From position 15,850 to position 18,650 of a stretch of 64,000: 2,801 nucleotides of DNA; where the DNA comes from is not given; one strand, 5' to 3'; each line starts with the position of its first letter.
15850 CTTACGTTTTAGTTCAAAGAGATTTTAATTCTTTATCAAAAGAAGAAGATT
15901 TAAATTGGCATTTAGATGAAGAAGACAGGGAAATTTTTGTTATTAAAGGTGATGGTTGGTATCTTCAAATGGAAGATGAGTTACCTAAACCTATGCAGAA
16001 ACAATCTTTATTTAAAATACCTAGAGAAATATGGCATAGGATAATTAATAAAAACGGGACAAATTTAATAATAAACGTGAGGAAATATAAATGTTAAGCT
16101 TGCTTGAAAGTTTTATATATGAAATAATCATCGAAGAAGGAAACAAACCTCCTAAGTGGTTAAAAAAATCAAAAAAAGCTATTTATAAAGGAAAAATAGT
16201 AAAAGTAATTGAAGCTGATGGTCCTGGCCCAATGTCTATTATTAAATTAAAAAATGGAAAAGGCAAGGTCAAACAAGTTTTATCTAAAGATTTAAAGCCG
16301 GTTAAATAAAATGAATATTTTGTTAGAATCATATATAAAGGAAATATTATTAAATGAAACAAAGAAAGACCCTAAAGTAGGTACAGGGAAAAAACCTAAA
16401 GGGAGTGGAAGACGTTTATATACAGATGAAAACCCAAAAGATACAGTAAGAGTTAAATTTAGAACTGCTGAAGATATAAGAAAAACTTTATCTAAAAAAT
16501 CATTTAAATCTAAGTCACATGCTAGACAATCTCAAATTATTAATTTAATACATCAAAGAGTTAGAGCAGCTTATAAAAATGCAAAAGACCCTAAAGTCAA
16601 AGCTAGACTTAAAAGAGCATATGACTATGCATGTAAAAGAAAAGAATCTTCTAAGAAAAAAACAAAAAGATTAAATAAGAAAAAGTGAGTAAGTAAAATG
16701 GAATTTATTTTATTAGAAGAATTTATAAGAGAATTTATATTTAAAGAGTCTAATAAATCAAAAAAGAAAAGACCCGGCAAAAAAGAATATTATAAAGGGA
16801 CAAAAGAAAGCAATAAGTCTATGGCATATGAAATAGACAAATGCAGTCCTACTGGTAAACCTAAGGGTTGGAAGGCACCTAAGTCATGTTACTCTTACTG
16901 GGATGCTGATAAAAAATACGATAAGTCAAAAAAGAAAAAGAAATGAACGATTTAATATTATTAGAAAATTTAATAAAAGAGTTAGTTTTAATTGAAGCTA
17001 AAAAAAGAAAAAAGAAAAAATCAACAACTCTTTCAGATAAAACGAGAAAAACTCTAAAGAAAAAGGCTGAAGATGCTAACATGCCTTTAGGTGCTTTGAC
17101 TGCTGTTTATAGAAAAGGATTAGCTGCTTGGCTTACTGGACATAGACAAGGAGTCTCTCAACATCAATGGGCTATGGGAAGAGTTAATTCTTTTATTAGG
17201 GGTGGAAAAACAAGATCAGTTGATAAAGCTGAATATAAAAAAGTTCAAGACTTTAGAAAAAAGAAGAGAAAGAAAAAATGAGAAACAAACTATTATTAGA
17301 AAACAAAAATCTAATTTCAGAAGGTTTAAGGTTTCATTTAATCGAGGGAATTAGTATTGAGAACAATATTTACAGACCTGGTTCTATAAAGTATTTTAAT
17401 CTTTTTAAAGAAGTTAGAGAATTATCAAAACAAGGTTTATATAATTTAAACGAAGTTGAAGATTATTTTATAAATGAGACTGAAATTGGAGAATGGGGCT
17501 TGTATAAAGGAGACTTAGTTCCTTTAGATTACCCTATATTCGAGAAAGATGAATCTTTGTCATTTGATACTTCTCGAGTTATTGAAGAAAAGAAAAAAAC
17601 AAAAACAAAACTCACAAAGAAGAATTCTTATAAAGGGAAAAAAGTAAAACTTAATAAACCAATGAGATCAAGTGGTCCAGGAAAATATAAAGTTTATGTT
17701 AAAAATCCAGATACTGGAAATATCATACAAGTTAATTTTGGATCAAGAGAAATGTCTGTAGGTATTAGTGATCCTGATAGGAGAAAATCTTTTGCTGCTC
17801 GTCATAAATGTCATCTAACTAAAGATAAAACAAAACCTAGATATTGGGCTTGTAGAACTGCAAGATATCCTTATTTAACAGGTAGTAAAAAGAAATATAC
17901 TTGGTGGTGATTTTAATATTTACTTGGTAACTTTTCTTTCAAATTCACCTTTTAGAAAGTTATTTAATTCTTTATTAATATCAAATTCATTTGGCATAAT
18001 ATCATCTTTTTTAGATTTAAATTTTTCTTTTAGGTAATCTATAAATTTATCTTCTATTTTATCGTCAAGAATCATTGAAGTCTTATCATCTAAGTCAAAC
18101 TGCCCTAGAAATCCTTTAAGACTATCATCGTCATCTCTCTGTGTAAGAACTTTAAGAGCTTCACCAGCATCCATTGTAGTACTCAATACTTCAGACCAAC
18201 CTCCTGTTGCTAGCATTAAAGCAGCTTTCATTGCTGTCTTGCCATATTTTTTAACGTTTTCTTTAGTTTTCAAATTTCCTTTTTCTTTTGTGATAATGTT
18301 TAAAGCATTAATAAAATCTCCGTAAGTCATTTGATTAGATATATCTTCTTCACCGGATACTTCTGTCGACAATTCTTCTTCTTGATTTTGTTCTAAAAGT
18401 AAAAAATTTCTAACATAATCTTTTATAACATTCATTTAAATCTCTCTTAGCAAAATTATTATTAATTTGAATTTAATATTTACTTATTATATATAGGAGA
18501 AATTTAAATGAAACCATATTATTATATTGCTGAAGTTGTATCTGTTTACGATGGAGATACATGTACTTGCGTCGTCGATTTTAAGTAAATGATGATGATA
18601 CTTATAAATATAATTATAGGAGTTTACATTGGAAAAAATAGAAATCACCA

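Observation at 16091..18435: Shared N-terminal amphipathic leader ending in (I/L)(I/L)xE on ~20 unrelated ORFs: candidate capsid-targeting or propeptide signal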

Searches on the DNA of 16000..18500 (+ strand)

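Call 12: search_dna_similar(query=window:16000-18500:+, collection=phages, mode=distant, max_rows=15)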
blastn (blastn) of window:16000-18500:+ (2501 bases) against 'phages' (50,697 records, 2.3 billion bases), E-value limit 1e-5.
Records with a match: 6; places in all: 6; records where one place covers at least 80% of the query: 0.
Best place of each record, by identity: 80-90% 3; 60-80% 3.
By first word of the organism name: Flavobacterium 4; Nitrosopumilaceae 2.
By host as written in the record: Flavobacterium sp. LMO8 4; - 2.
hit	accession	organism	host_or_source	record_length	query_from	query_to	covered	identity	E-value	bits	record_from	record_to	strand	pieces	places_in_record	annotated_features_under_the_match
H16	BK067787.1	Nitrosopumilaceae spindle-shaped virus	freshwater environment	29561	1774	1860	3%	76.3%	7e-8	66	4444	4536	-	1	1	ORF8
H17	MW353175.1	Flavobacterium phage vB_FspM_immuto_2-6A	Flavobacterium sp. LMO8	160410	1789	1869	3%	80.5%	5e-9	70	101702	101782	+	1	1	hypothetical protein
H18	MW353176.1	Flavobacterium phage vB_FspM_immuto_3-5A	Flavobacterium sp. LMO8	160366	1789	1869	3%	80.5%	5e-9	70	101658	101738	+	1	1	hypothetical protein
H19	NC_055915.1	Flavobacterium phage vB_FspM_immuto_2-6A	Flavobacterium sp. LMO8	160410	1789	1869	3%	80.5%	5e-9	70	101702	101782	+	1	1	hypothetical protein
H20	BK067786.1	Nitrosopumilaceae spindle-shaped virus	freshwater environment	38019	1774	1859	3%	73.9%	1e-5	60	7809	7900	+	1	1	ORF21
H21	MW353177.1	Flavobacterium phage vB_FspM_immuto_13-6C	Flavobacterium sp. LMO8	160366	1789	1869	3%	78.0%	3e-6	61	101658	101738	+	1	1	hypothetical protein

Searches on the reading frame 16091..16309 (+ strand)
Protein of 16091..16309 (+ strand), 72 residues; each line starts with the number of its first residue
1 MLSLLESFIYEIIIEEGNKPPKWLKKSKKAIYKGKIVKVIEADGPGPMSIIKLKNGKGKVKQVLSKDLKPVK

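Call 6: search_protein_families(library=pfam, max_evalue=0.01, proteins=[window:16091-16309:+])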
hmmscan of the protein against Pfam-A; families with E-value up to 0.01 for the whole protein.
window:16091-16309:+ (72 aa): 0 families
